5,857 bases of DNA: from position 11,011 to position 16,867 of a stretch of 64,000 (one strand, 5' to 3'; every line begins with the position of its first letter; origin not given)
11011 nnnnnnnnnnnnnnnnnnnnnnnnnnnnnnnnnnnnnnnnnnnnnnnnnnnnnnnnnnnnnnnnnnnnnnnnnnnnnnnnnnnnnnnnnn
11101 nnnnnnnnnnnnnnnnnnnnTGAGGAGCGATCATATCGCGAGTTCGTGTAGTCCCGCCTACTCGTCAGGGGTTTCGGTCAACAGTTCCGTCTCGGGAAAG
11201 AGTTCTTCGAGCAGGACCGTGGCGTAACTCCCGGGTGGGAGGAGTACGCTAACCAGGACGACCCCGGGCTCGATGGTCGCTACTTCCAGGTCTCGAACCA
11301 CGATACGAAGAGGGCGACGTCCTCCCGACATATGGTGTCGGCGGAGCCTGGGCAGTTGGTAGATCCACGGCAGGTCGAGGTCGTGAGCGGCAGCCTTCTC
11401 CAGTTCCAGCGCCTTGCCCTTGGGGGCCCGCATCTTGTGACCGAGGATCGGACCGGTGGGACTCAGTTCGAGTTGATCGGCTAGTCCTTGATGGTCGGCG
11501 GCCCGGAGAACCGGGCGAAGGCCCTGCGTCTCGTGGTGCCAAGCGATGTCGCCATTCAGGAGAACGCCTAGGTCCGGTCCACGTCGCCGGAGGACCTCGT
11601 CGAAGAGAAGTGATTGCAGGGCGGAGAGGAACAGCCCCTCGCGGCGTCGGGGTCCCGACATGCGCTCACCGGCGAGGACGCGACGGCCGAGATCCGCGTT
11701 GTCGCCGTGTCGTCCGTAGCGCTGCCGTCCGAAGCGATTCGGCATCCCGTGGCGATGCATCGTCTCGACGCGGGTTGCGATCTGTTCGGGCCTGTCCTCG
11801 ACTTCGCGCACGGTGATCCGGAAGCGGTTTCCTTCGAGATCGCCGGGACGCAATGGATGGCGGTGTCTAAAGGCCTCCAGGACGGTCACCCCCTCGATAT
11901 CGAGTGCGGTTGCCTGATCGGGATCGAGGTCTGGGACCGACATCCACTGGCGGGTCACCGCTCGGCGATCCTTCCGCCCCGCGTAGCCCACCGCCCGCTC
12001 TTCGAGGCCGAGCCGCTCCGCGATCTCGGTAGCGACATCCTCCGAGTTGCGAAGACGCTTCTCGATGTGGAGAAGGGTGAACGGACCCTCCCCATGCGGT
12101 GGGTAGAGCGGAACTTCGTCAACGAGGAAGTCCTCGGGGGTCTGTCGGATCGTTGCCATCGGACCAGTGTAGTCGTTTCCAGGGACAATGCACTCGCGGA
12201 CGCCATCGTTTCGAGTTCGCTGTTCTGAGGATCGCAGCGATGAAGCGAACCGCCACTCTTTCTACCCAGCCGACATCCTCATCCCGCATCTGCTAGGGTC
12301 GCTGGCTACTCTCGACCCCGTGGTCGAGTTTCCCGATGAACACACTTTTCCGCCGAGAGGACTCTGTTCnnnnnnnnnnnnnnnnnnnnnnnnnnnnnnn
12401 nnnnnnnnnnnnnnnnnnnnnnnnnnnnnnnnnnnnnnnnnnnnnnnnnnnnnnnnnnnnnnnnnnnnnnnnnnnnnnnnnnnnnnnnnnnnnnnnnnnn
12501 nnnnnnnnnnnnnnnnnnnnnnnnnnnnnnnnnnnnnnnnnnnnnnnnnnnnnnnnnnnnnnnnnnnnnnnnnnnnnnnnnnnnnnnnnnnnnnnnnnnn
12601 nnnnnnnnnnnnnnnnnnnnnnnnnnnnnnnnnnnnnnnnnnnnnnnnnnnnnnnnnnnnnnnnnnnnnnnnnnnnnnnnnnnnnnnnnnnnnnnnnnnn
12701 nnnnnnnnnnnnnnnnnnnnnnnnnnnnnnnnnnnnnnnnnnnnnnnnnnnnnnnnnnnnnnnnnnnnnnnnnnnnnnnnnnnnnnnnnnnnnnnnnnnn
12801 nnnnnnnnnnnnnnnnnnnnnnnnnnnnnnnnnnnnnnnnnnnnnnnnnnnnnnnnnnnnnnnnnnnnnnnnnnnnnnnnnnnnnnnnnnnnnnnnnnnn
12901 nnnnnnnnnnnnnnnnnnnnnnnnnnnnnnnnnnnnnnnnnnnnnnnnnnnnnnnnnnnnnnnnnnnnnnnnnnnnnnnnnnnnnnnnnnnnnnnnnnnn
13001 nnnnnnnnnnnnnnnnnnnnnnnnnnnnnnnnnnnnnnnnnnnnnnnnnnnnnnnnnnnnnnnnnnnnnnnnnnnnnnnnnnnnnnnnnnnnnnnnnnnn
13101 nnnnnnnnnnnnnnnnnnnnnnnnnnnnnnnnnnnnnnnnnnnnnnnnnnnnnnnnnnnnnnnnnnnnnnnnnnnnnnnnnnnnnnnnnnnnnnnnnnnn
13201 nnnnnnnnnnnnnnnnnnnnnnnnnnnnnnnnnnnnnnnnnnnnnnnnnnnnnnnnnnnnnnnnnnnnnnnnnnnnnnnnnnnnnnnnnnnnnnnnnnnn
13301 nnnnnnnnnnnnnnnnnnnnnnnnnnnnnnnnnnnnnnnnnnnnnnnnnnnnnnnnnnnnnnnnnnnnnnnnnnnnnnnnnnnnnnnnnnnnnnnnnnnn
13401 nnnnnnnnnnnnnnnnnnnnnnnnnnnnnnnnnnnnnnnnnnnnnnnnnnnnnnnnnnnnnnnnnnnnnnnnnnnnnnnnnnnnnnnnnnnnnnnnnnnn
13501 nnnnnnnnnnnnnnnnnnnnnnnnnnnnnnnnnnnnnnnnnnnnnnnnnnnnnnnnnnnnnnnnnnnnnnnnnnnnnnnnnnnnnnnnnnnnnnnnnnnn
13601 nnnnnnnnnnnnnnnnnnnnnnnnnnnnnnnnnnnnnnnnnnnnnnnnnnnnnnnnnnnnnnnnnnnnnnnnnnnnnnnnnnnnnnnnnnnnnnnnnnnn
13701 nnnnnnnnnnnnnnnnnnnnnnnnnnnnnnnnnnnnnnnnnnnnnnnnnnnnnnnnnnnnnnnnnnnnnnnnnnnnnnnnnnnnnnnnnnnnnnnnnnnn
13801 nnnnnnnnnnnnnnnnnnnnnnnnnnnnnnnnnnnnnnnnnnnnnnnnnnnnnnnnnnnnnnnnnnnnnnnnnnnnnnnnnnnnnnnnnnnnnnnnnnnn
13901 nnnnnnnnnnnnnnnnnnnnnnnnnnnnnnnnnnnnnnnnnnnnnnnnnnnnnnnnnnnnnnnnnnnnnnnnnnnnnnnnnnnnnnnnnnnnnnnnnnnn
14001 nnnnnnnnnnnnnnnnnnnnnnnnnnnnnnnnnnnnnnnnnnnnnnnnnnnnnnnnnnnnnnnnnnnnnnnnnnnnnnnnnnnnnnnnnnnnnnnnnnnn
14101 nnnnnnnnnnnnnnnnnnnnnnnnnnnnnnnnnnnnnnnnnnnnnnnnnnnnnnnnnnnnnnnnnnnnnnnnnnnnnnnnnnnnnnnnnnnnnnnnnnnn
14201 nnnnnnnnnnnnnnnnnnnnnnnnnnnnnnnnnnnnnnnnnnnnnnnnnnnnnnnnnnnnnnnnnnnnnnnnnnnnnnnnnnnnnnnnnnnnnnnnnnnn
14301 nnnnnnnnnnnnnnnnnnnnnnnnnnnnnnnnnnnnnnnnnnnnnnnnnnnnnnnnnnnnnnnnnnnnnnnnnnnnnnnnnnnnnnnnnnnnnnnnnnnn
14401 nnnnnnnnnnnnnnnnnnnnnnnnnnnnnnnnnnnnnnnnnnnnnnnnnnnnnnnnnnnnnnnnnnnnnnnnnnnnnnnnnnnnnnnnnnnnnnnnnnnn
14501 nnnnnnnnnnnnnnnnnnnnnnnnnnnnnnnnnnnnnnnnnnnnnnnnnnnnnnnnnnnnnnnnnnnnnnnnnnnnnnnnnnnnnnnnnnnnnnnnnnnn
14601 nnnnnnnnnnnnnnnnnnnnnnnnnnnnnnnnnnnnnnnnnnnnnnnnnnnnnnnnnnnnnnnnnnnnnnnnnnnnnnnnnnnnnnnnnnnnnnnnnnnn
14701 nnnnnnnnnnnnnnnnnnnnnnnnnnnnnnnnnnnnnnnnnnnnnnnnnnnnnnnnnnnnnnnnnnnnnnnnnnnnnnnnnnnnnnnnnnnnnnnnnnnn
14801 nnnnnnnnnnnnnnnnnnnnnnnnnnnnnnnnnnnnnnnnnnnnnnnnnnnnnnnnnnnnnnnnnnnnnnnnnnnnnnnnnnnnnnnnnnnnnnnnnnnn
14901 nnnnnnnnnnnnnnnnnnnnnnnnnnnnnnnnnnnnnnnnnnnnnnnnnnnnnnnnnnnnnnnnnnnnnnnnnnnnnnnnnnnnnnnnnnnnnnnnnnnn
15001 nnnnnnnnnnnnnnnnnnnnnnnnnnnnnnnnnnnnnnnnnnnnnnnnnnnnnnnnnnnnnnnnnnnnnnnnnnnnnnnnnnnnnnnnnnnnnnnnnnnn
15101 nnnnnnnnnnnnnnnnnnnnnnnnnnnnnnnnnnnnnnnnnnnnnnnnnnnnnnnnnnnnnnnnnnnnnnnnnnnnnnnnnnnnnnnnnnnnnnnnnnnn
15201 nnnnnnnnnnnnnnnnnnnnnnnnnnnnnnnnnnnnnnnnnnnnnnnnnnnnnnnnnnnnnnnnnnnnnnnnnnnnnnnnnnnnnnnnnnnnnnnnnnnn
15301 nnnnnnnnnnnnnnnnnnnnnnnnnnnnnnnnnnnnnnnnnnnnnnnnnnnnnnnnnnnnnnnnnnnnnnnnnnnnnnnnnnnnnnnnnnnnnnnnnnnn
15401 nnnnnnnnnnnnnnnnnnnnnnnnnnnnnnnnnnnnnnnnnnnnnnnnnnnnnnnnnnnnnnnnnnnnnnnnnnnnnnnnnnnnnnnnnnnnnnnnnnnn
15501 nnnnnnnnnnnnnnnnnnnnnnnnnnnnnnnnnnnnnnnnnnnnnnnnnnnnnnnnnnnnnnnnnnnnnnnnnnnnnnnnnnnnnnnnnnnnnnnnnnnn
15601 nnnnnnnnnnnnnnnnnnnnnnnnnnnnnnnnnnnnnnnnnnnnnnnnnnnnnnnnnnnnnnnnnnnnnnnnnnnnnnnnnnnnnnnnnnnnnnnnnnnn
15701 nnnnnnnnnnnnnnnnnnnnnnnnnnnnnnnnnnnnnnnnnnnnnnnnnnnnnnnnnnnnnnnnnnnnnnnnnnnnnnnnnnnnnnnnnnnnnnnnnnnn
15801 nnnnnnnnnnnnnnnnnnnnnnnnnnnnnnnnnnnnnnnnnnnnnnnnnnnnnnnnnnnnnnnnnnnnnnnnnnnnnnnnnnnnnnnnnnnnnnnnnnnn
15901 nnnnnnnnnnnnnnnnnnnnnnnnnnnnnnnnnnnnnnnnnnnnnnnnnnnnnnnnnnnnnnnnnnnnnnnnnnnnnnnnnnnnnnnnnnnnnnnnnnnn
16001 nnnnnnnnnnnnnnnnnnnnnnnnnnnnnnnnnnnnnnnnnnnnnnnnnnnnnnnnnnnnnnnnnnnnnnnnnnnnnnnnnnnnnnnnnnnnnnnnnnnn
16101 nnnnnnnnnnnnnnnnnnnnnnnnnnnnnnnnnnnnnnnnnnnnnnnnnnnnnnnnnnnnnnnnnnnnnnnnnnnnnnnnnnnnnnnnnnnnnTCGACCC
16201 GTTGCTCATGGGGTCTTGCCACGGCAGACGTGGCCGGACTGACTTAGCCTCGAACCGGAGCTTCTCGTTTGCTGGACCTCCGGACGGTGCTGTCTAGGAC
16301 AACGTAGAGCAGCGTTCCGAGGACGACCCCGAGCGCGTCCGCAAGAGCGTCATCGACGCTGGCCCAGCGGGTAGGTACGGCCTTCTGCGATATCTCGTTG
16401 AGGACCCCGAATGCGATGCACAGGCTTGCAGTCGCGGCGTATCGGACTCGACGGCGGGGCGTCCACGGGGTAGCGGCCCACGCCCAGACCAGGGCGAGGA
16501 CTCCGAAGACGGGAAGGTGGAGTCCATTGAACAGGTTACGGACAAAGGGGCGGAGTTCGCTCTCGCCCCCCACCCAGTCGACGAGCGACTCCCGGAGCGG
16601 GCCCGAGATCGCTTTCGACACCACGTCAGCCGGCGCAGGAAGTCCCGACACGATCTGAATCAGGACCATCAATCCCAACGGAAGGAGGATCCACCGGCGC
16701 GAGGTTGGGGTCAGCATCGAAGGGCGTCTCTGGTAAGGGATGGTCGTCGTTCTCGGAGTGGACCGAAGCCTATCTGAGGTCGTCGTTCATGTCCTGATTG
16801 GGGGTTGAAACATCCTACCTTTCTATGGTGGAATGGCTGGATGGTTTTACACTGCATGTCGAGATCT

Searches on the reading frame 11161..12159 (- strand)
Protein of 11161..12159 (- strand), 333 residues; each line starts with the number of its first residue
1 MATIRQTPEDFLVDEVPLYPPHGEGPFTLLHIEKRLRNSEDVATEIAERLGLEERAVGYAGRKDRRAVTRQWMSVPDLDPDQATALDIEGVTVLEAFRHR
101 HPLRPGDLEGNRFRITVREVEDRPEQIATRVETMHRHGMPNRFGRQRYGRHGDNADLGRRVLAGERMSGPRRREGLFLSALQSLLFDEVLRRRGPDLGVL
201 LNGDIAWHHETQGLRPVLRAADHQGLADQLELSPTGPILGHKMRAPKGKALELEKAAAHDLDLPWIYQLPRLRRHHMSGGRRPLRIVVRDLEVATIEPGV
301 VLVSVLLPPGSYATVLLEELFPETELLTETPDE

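Call 30: search_protein_families(library=pfam, proteins=[window:11161-12159:-], max_evalue=0.0001)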
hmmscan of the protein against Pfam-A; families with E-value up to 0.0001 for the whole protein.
window:11161-12159:- (333 aa): 1 family
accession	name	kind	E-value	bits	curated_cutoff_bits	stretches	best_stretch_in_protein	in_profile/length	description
PF01142.23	TruD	-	4.1e-68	230.6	27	2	3-165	17-188/412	tRNA pseudouridine synthase D (TruD)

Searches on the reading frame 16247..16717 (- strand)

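Call 30: search_protein_families(library=pfam, proteins=[window:16247-16717:-], max_evalue=0.0001)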
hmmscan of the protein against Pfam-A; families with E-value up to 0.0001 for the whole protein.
window:16247-16717:- (157 aa): 1 family
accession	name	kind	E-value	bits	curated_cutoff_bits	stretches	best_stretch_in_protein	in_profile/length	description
PF04892.17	VanZ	-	2.4e-10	41.6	30.1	1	57-141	55-125/126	VanZ like family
